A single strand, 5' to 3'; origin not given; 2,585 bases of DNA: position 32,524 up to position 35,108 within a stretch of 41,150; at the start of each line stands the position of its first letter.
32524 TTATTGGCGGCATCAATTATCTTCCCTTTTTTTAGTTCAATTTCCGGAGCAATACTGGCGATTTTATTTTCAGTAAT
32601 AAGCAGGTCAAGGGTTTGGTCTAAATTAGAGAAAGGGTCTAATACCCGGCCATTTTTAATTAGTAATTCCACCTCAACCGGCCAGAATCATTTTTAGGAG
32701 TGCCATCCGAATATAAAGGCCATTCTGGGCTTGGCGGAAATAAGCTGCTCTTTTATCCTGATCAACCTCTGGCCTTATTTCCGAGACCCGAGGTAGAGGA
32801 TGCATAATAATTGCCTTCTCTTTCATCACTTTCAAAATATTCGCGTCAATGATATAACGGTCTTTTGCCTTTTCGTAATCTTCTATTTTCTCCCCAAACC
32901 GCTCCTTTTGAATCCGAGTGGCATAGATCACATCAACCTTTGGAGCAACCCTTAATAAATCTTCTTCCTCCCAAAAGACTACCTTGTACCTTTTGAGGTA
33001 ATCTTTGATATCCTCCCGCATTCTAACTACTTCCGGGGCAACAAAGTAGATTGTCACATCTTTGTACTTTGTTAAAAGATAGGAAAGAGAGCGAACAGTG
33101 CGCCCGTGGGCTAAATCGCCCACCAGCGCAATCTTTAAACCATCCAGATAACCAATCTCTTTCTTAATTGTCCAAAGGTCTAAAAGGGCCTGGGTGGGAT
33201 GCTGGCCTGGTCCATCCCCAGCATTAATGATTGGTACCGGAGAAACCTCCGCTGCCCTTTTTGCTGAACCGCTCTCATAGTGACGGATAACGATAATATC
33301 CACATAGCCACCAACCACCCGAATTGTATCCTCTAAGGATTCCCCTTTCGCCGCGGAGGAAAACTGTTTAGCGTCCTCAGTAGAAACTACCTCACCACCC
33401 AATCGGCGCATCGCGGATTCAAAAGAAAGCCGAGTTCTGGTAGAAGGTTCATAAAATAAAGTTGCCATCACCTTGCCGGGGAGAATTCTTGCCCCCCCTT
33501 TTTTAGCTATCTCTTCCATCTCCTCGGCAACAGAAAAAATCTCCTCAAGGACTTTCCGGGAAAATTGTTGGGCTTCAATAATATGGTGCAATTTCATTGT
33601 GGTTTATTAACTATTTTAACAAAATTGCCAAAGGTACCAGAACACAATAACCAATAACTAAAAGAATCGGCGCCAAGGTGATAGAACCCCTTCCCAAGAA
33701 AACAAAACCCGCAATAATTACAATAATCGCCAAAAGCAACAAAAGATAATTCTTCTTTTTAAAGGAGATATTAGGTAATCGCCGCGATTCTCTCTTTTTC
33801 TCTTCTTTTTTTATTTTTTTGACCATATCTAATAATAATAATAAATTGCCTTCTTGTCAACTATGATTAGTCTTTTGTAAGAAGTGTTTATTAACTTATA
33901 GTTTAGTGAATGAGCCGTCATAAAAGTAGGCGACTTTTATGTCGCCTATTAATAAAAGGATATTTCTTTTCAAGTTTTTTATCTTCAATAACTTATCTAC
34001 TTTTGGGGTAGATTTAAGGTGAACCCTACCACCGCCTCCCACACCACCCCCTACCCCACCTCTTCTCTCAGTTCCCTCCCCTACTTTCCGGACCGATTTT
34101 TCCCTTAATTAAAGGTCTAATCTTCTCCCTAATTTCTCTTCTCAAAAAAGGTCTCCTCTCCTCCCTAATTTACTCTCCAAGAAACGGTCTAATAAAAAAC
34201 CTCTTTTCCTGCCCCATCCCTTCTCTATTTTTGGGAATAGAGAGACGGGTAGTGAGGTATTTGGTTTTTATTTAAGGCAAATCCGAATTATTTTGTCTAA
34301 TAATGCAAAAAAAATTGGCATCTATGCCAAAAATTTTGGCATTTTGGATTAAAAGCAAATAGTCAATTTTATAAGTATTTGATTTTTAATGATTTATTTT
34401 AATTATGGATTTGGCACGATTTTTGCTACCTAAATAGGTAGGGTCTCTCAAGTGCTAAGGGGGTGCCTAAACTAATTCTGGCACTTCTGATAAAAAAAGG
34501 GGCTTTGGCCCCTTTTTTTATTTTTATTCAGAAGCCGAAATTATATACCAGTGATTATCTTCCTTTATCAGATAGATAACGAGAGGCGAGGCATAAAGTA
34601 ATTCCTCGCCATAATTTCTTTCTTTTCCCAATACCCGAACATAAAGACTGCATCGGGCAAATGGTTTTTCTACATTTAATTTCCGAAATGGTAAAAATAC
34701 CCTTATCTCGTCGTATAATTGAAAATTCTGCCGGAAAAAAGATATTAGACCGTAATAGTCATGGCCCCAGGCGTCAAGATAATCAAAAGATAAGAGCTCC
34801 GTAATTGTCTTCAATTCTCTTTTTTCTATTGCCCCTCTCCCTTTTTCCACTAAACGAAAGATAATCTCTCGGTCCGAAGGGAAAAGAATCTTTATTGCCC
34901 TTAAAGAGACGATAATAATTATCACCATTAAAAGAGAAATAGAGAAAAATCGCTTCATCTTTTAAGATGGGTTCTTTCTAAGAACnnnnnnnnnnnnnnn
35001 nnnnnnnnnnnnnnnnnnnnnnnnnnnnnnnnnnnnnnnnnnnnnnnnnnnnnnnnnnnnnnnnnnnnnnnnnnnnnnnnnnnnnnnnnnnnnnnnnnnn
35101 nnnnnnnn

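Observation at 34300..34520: Candidate sigma-54-dependent small RNA with an upstream enhancer palindrome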

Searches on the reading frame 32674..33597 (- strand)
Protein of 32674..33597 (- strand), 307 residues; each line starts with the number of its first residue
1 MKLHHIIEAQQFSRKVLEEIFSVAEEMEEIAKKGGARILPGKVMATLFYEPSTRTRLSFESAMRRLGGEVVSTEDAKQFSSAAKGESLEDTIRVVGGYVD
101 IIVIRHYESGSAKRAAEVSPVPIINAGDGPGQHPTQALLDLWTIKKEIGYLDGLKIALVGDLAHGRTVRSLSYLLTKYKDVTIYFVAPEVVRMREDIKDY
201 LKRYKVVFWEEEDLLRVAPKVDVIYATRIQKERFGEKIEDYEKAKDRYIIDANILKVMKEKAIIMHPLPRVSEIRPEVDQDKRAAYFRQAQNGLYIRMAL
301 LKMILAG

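Call 9: search_protein_families(library=pfam, proteins=[window:32674-33597:-])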
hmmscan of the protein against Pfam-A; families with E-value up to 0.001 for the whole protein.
window:32674-33597:- (307 aa): 2 families
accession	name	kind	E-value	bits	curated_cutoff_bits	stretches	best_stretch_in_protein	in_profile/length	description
PF02729.26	OTCace_N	-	1.2e-48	165.4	29.9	1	5-145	2-147/148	Aspartate/ornithine carbamoyltransferase, carbamoyl-P binding domain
PF00185.30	OTCace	-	3.4e-32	112.1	29.4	1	152-303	1-156/157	Aspartate/ornithine carbamoyltransferase, Asp/Orn binding domain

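Call 11: find_related_loci(query=window:32674-33597:-, collection=genome_contigs, flank=4000)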
Query window:32674-33597:- (307 aa) in genome_contigs; peptide patterns used: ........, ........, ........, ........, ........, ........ (x = any residue, [..] = any of these).
239 stretches matched a pattern; 74 encode a relative of the query (tblastn E <= 1e-3); 74 distinct loci.
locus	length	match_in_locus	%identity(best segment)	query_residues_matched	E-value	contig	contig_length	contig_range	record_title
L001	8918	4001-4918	64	1-306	2e-137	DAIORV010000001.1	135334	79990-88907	MAG TPA_asm: Chloroflexota bacterium isolate CTOTU41356 NODE_8_length_135334_cov_7.201273, whole genome shotgun sequence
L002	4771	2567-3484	66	1-306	2e-138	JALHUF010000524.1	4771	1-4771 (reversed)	MAG: Terriglobia bacterium isolate PFL43 seq_3675148, whole genome shotgun sequence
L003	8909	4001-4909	65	1-307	4e-133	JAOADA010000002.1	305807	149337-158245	MAG: Brevinematales bacterium isolate SKW221 NODE_2_length_305807_cov_20.316348, whole genome shotgun sequence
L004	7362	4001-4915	64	2-305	2e-128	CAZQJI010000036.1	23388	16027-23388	MAG TPA_asm: uncultured Bacteroidota bacterium isolate binchicken_co71_50 genome assembly, contig: NODE_909_length_23388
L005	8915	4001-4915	62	2-305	2e-125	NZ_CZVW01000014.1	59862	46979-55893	Candidatus Chrysopegis kryptomonas strain JGI-23, whole genome shotgun sequence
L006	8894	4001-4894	63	3-299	7e-125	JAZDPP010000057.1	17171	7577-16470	MAG: Pseudomonadota bacterium isolate MEGAHIT-group-0.852 k141_13994170, whole genome shotgun sequence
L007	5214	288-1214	61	1-304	2e-123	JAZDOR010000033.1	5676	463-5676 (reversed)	MAG: bacterium isolate MEGAHIT-group-0.789 k141_9681236, whole genome shotgun sequence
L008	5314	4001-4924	55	2-307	4e-111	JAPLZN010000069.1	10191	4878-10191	MAG: Candidatus Vogelbacteria bacterium isolate LacPavin_0920_WC90_MAG_48_8 LacPavin_0920_WC90_scaffold_696240, whole ge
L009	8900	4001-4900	57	2-305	4e-103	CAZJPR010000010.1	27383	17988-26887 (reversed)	MAG TPA_asm: uncultured Candidatus Saccharibacteria bacterium isolate SRP342105_co1_233 genome assembly, contig: NODE_22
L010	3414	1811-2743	49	1-305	2e-91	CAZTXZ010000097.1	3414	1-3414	MAG TPA_asm: uncultured Candidatus Saccharibacteria bacterium isolate SRP193066_co1_228 genome assembly, contig: NODE_27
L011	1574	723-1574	51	6-291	9e-95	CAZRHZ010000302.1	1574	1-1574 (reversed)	MAG TPA_asm: uncultured Anaerolinea sp. isolate SRP192927_co3_260 genome assembly, contig: NODE_261097_length_1574_cov_5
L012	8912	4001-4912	50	1-307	3e-86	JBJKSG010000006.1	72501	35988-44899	MAG: Thermoplasmataceae archaeon isolate Bin_77 S1Ck127_118926_flag_0_multi_27.9925_len_72501, whole genome shotgun sequ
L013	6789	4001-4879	45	3-297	3e-81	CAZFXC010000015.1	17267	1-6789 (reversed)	MAG TPA_asm: uncultured Candidatus Saccharibacteria bacterium isolate SRP342105_co2_51 genome assembly, contig: NODE_339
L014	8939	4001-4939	42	5-306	2e-66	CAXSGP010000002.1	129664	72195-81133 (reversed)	MAG: uncultured Oligoflexus sp. isolate private_X16_metawrap_bin.16 genome assembly, contig: private_X16_metawrap_bin.16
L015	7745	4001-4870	39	3-307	4e-54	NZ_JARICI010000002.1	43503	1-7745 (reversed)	MAG: Sporosarcina sp. isolate cluster2_bin.35 k127_1005235, whole genome shotgun sequence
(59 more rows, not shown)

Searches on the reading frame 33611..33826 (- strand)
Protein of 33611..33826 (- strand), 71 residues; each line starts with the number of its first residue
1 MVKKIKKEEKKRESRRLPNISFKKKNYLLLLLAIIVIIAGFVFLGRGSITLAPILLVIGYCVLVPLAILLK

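Call 9: search_protein_families(library=pfam, proteins=[window:33611-33826:-])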
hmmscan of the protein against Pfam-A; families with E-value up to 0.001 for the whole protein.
window:33611-33826:- (71 aa): 1 family
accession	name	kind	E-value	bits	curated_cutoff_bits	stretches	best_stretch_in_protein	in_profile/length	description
PF11297.13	DUF3098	-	7.4e-06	25.9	25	1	22-47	2-28/67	Protein of unknown function (DUF3098)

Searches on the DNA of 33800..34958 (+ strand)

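Call 4: search_rna_families(source=window, start=33800, end=34700, threshold=evalue, max_evalue=10, show_alignments=3)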
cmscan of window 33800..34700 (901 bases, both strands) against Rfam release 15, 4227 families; matches with E-value up to 10: 37.
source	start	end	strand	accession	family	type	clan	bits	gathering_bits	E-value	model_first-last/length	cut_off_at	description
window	34483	34577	-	RF02029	sraA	Gene; sRNA;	-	28.6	56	0.038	1-95/95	no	sraA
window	34485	34575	-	RF03162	TD-2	Gene; sRNA;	CL00124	26.7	48.7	0.13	1-98/98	no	TD-2 RNA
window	33916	34017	-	RF02053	STnc430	Gene; sRNA;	-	24.2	47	0.24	1-162/162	no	Enterobacterial sRNA STnc430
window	34421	34525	+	RF02059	STnc50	Gene; sRNA;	-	23.3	55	0.26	1-84/84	no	Salmonella enterica sRNA STnc40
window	34492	34626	-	RF02747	FtrA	Gene; sRNA;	-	23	134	0.97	1-111/111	no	Francisella sRNA A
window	34482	34567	-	RF02058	STnc400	Gene;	-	22.3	80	0.12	1-125/125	no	Gammaproteobacterial sRNA STnc400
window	34487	34613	-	RF02084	STnc130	Gene; sRNA;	-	22.3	55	0.94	1-135/135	no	Enterobacteria sRNA STnc130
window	34449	34520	-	RF02420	Bp1_162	Gene; sRNA;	-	21.9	50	0.44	1-100/100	no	Burkholderia sRNA Bp1_Cand612_SIPHT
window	34307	34375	-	RF01401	rseX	Gene; sRNA;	-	21.9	50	4.6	1-94/94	no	rseX Hfq binding RNA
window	34263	34339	+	RF04345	Plastid-rps12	Cis-reg;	-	21.1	78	4.1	1-97/97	no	Plastid-rps12 3UTR RNA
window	34476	34524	+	RF02066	STnc320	Gene; sRNA;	-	21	50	0.3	1-55/55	no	Salmonella enterica sRNA STnc320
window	34449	34518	+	RF02057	STnc40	Gene; sRNA;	-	20.1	45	1.1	1-70/70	no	Salmonella enterica sRNA STnc40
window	34488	34601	-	RF02059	STnc50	Gene; sRNA;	-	20.1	55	1.4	1-84/84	no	Salmonella enterica sRNA STnc40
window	34235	34350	+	RF04315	manA-II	Cis-reg;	-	19.8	100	1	1-147/147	no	manA_II ncRNA motif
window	33834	33959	+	RF02053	STnc430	Gene; sRNA;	-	19.8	47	2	1-162/162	no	Enterobacterial sRNA STnc430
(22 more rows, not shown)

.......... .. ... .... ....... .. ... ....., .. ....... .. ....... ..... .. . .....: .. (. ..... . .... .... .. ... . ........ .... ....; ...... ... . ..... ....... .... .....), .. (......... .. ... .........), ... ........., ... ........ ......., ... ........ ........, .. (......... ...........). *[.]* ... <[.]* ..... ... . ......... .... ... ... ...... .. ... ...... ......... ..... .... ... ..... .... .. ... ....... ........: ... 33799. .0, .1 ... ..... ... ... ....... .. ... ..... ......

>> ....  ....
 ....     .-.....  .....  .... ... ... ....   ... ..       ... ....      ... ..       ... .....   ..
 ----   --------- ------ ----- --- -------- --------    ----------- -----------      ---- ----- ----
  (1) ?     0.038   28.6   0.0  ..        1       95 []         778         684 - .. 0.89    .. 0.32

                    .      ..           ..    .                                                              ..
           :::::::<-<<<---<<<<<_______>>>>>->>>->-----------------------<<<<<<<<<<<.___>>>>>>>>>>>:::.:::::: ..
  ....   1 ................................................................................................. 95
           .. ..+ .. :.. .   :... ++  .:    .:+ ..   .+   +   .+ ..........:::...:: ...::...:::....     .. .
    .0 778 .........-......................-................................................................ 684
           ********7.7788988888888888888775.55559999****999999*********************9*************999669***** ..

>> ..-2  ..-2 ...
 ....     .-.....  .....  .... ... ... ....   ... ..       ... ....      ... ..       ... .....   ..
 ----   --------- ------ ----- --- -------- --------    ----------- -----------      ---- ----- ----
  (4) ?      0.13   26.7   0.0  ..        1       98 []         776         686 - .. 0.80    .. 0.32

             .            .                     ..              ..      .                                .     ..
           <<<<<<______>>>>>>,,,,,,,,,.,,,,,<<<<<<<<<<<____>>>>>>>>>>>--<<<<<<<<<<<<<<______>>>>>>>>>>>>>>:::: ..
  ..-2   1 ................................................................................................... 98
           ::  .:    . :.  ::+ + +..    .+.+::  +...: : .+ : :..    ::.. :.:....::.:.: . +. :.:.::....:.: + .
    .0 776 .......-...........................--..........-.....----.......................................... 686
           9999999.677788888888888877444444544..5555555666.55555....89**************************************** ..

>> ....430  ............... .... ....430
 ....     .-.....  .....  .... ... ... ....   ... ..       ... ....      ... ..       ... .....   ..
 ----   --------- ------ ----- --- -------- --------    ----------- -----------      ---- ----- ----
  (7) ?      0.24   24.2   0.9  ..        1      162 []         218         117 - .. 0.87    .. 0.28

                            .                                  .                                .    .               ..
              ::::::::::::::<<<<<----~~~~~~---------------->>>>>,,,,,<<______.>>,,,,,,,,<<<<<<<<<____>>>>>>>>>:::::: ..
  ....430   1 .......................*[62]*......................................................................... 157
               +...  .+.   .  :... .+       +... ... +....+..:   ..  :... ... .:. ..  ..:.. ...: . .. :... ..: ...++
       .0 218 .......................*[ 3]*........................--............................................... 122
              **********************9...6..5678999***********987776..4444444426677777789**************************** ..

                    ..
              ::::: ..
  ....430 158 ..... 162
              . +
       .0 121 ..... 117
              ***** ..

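Call 61: build_rna_model(alignment_id=A7, structure=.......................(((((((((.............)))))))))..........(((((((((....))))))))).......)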
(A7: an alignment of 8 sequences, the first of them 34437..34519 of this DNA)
Model R1 built from alignment A7 (8 sequences, 93 columns); structure: as given.
model positions 79; base pairs 18; branch points 1; effective number of sequences 1.58; information 0.717 bits per position. Calibrated on 0.2 Mb of random sequence (short: E-values are rough).
structure used (alignment columns):
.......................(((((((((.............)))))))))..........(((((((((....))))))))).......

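Call 62: search_with_rna_model(model_id=R1, sources=[window, L001, L002, L003, L004, L005, L006, L007, L075, L076, L077, L078, L097, L126, L128, L129, L130, L131, L132], max_evalue=10, make_alignment=true)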
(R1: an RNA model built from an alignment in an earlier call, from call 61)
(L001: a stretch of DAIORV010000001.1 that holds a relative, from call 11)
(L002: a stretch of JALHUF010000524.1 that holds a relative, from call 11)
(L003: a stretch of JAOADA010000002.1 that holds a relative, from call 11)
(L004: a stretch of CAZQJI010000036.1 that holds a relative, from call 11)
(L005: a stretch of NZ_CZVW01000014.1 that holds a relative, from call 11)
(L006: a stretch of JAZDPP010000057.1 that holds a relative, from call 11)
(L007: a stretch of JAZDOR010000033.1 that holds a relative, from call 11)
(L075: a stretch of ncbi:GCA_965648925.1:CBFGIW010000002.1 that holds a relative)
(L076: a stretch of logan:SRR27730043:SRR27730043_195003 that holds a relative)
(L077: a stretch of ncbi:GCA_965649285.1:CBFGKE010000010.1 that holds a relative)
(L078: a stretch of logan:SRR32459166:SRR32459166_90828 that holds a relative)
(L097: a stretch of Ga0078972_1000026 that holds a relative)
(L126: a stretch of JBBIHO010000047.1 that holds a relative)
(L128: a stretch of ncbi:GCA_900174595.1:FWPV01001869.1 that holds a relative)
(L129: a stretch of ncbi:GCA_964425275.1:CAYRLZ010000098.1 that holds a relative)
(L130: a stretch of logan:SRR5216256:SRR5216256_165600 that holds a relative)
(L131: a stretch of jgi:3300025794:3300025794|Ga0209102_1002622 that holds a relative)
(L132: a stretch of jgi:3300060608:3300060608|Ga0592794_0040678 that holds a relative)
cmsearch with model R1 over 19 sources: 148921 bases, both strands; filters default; matches with E-value up to 10: 30.
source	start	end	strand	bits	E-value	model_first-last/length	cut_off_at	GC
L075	3440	3521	-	98.2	1.9e-23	1-79/79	no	0.46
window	34437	34519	+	97.4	3.2e-23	1-79/79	no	0.46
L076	3440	3522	-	97.4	3.2e-23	1-79/79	no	0.46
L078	880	962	-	93.2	3.9e-22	1-79/79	no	0.47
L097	1174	1253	+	93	4.5e-22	1-79/79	no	0.46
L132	1975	2054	-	92.4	6.3e-22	1-79/79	no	0.47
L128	3435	3512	-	87.8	9.5e-21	1-79/79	no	0.54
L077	6439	6524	-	85.3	4.4e-20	1-79/79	no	0.44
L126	3398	3472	-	79.5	1.4e-18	1-79/79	no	0.53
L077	6410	6466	+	25.9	0.00012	1-79/79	no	0.37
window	34492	34549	-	20.9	0.0023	1-79/79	no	0.33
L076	3410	3467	+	20.9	0.0023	1-79/79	no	0.33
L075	3410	3467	+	18.6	0.0093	1-79/79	no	0.33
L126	3399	3422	+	16.9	0.025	53-76/79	no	0.46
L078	848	907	+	13.4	0.21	1-79/79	no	0.37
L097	1225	1296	-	12.7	0.32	1-79/79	no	0.33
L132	2007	2027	+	12.4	0.38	27-47/79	no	0.43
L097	1201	1221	-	12.4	0.38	27-47/79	no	0.43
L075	3615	3635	-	12.4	0.38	26-48/79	no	0.33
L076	3616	3636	-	12.4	0.38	26-48/79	no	0.33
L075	26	110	+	11.8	0.55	1-79/79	no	0.49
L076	26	110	+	11.8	0.55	1-79/79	no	0.49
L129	3878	3935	-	11.4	0.66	1-79/79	no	0.45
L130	1254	1311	-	11.4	0.66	1-79/79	no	0.45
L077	6638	6658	-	9.7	1.9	26-48/79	no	0.33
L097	1006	1083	+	8.8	3.3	1-79/79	no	0.31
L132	1932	2003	+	8.6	3.7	1-79/79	no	0.35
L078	1058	1078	-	8.2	4.8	26-48/79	no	0.29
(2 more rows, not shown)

Alignment A8: 30 matches aligned to the model, 127 columns, each read 5' to 3' on its own strand. Consensus structure (alignment columns), stored with it:
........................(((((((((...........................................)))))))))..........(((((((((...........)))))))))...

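Call 66: search_with_rna_model(model_id=R1, sources=[window, L075, L077, L078, L097, L126, L128, L132], max_evalue=1e-10, make_alignment=true)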
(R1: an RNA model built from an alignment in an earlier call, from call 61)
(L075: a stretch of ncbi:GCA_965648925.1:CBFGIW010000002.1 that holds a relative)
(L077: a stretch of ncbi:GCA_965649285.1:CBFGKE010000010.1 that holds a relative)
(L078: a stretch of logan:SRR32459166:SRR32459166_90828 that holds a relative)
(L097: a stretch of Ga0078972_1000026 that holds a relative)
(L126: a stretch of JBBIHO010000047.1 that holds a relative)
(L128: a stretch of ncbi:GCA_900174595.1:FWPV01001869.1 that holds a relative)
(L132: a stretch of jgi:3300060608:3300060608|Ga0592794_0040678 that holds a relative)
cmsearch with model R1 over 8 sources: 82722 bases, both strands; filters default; matches with E-value up to 1e-10: 8.
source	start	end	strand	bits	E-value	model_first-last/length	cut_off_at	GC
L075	3440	3521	-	98.2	1.1e-23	1-79/79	no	0.46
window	34437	34519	+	97.4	1.8e-23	1-79/79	no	0.46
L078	880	962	-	93.2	2.2e-22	1-79/79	no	0.47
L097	1174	1253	+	93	2.5e-22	1-79/79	no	0.46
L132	1975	2054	-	92.4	3.5e-22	1-79/79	no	0.47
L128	3435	3512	-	87.8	5.3e-21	1-79/79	no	0.54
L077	6439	6524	-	85.3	2.4e-20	1-79/79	no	0.44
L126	3398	3472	-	79.5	7.6e-19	1-79/79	no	0.53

Alignment A9: 8 matches aligned to the model, 89 columns, each read 5' to 3' on its own strand. Consensus structure (alignment columns), stored with it:
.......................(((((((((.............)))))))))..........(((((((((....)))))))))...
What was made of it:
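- Closest known: Qrr1-5 sRNAs of Vibrio. Different: One copy per locus rather than a multigene family (calls 62, 66).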

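Call 93: search_with_rna_model(model_id=R1, sources=[L133, L134, L135, L136, L137, L138, L139, L140], max_evalue=1, show_alignments=2)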
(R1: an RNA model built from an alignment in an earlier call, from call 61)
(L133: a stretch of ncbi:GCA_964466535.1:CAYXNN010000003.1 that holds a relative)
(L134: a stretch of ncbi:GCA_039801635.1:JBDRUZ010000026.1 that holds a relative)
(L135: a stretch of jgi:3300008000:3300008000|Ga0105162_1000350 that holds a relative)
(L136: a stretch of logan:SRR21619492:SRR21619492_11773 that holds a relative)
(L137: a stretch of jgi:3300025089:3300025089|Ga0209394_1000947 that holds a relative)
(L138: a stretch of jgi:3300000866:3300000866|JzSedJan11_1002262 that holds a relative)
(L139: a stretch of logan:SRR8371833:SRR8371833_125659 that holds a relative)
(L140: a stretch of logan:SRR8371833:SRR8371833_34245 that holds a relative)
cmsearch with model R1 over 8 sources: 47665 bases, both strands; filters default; matches with E-value up to 1: 3.
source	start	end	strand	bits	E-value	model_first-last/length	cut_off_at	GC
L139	4628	4710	-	87.8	3.1e-21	1-79/79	no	0.45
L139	4582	4655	+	15.5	0.019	1-79/79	no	0.39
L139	4663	4684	+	11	0.29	27-47/79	no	0.41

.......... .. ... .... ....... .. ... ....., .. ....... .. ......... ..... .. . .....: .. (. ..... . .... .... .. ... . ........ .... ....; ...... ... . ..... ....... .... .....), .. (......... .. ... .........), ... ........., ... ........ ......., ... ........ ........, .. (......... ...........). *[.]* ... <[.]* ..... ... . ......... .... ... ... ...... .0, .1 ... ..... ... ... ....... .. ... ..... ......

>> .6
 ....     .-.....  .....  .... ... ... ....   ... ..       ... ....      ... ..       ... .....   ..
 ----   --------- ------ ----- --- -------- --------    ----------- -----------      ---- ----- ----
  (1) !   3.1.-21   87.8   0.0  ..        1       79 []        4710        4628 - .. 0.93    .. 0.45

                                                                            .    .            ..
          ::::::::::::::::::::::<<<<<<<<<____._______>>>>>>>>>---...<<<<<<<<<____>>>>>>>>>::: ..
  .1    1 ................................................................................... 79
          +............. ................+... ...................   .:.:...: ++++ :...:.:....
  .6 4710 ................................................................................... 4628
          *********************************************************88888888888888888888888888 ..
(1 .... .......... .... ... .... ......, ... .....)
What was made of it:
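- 34438..34519 (+): Predicted sRNA, about 82 nt. The start is inferred from the -12 GC plus 12 nt; the end is the T7 run. CM R1 finds exactly one copy per locus at 79-98 bits (calls 62, 66, 93).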

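Call 100: search_rna_families(sources=[L129, L128, L126, L097, L077], threshold=gathering)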
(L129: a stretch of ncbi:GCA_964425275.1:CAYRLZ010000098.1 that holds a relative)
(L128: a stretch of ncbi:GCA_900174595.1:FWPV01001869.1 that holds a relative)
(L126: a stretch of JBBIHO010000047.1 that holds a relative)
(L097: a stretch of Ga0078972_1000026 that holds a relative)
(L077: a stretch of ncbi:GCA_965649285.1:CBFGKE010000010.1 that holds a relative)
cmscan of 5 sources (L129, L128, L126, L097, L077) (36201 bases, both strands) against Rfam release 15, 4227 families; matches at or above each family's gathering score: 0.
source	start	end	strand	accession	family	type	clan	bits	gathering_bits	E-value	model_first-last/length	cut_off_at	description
